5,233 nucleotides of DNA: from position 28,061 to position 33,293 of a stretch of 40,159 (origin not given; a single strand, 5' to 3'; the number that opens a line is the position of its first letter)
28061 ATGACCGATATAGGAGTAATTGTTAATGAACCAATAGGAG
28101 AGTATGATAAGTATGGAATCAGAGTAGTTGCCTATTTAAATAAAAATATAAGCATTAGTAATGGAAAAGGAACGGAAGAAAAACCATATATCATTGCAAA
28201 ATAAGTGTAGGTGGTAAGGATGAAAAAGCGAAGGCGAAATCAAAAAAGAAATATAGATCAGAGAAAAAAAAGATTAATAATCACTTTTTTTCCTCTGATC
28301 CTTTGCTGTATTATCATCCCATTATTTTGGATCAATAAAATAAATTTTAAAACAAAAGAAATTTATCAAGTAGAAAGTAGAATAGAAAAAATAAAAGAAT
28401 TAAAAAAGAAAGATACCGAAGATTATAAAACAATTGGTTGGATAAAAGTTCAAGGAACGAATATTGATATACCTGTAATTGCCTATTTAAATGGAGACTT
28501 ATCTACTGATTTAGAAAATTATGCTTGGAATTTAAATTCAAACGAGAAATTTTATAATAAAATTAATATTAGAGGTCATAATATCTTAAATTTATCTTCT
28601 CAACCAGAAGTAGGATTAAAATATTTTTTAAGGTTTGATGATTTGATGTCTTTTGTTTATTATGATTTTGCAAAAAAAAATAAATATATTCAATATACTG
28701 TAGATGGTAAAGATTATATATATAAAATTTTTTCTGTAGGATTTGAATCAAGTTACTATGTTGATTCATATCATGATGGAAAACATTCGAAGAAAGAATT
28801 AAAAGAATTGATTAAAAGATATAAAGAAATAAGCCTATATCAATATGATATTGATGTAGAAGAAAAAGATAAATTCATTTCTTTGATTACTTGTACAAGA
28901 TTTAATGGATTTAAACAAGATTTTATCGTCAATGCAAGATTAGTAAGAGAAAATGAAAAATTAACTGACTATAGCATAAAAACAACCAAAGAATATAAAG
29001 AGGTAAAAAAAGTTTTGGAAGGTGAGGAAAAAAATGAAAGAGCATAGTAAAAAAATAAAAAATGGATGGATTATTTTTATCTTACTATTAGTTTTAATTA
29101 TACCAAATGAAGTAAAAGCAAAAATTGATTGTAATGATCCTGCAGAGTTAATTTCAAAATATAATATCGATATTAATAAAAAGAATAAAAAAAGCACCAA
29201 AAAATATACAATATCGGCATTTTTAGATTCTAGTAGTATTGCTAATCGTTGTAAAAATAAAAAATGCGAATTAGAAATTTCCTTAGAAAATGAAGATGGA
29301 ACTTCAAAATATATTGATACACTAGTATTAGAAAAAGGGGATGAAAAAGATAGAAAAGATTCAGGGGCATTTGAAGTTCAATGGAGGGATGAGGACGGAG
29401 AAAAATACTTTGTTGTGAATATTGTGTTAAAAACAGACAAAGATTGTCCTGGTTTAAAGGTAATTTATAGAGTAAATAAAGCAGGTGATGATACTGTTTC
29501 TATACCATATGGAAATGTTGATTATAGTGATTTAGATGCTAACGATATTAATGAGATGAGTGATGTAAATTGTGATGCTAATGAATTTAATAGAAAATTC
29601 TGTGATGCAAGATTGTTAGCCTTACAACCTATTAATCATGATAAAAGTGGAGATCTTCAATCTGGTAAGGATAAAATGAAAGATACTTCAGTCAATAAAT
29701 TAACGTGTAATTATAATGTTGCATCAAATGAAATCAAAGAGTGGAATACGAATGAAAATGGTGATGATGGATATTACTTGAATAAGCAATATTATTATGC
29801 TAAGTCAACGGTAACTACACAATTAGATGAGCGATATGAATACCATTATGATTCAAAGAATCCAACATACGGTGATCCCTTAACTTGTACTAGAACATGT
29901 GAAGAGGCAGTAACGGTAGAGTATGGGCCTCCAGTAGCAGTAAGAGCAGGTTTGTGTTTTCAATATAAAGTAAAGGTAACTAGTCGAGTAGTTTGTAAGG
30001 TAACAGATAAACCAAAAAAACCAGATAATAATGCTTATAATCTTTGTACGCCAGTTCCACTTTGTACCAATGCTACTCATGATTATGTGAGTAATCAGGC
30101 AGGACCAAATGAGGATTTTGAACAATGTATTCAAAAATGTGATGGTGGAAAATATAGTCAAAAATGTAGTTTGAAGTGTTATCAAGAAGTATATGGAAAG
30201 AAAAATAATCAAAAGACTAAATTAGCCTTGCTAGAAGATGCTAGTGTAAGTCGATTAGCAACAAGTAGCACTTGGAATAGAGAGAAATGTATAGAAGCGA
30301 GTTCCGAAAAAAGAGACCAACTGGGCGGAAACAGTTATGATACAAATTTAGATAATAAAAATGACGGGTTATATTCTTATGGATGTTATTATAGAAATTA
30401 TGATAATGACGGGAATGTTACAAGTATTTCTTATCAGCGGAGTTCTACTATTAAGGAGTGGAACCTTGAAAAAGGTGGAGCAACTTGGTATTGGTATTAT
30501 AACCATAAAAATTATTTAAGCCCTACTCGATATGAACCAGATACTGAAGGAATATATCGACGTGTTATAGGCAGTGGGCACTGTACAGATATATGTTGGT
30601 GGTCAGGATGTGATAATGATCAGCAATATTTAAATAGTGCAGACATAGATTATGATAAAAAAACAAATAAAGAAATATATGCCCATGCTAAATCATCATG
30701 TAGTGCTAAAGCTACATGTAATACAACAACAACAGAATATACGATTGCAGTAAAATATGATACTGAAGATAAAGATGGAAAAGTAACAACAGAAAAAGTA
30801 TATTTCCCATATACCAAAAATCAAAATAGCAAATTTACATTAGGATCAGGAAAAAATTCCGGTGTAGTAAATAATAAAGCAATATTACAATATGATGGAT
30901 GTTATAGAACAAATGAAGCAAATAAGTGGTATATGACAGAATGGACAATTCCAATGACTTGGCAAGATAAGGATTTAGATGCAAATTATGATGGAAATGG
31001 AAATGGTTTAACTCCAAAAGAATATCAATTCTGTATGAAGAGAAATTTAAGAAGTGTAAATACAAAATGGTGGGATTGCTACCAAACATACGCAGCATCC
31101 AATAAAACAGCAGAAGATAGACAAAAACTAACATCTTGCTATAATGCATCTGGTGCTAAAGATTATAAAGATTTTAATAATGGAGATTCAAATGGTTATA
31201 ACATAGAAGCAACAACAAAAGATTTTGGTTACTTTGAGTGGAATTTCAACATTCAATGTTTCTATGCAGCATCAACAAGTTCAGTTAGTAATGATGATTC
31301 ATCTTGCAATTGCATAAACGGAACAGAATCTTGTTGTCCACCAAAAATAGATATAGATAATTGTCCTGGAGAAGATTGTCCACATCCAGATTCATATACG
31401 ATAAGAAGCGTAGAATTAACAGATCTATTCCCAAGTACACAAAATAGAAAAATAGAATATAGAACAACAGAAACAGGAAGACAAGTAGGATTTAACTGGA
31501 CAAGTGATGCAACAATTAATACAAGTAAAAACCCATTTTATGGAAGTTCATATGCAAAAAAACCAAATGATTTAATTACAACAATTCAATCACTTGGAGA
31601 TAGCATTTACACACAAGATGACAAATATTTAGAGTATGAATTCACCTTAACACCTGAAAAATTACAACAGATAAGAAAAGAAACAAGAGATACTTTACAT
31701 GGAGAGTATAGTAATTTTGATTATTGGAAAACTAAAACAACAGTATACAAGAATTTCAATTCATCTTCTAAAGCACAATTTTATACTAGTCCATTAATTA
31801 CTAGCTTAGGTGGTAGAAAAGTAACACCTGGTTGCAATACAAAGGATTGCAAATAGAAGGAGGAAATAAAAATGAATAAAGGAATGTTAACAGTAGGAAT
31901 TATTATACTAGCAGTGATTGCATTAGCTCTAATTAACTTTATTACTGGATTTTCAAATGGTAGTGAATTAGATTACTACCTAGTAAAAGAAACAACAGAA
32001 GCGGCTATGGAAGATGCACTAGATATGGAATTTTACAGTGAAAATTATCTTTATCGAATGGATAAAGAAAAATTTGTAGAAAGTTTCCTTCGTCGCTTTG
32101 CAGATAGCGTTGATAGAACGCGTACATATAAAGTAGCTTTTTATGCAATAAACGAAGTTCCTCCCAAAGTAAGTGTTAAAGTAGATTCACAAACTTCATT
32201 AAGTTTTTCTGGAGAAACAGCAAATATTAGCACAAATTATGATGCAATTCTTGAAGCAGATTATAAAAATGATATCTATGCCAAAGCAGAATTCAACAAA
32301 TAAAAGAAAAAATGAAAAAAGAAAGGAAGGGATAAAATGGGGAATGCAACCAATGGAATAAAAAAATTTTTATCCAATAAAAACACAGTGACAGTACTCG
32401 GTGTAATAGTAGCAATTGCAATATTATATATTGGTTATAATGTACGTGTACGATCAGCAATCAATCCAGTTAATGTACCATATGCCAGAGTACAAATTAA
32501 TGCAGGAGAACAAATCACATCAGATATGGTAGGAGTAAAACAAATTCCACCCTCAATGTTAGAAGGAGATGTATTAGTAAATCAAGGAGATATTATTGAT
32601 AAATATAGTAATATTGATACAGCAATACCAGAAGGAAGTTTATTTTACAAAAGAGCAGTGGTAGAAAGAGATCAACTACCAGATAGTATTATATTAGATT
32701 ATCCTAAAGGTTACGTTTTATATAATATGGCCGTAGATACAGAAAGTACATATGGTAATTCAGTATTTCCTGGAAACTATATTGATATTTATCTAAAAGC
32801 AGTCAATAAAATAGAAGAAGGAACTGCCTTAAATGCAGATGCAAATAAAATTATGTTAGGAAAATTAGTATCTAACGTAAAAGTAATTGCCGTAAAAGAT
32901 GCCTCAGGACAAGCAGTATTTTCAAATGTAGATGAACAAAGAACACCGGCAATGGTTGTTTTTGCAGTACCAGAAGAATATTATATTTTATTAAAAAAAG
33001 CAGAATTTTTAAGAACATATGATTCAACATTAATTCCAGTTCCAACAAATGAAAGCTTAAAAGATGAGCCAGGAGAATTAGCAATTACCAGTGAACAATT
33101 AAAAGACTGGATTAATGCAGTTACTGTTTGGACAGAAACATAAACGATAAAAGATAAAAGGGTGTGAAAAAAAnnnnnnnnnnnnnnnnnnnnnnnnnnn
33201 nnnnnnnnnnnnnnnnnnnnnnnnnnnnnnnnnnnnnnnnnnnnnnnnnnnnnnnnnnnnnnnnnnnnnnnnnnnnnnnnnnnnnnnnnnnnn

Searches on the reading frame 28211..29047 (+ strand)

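Call 8: search_protein_families(library=pfam, proteins=[window:28211-29047:+], max_evalue=0.01)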
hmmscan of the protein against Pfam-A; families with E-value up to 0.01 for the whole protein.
window:28211-29047:+ (278 aa): 1 family
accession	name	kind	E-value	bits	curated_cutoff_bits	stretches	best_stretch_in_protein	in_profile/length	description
PF04203.18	Sortase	-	2.4e-07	31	26.6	1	78-245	1-125/125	Sortase domain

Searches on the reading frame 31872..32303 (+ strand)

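Call 9: search_protein_families(library=pfam, proteins=[window:31872-32303:+], max_evalue=0.01)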
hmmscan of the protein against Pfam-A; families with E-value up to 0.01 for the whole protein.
window:31872-32303:+ (143 aa): 1 family
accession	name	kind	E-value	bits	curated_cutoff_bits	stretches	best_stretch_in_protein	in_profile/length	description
PF17424.7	DUF5411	-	1.3e-46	158.3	30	1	1-130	1-133/134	Family of unknown function (DUF5411)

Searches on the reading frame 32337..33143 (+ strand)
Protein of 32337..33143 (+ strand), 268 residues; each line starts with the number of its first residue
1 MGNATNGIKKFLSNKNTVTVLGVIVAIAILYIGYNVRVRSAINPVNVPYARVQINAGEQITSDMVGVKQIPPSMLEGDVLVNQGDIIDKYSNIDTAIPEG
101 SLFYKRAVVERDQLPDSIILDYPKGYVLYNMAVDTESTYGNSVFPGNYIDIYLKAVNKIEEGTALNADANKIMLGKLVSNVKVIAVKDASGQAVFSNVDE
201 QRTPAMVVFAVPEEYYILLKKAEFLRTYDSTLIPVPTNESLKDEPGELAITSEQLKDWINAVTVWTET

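Call 9: search_protein_families(library=pfam, proteins=[window:32337-33143:+], max_evalue=0.01)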
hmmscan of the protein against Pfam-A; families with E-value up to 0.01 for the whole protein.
window:32337-33143:+ (268 aa): 2 families
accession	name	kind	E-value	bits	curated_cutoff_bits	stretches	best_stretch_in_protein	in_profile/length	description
PF16976.10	RcpC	-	7.3e-07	29.5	28.8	1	124-214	9-95/114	Flp pilus assembly protein RcpC/CpaB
PF08666.17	SAF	-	0.00014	22.8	21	1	45-93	1-49/63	SAF domain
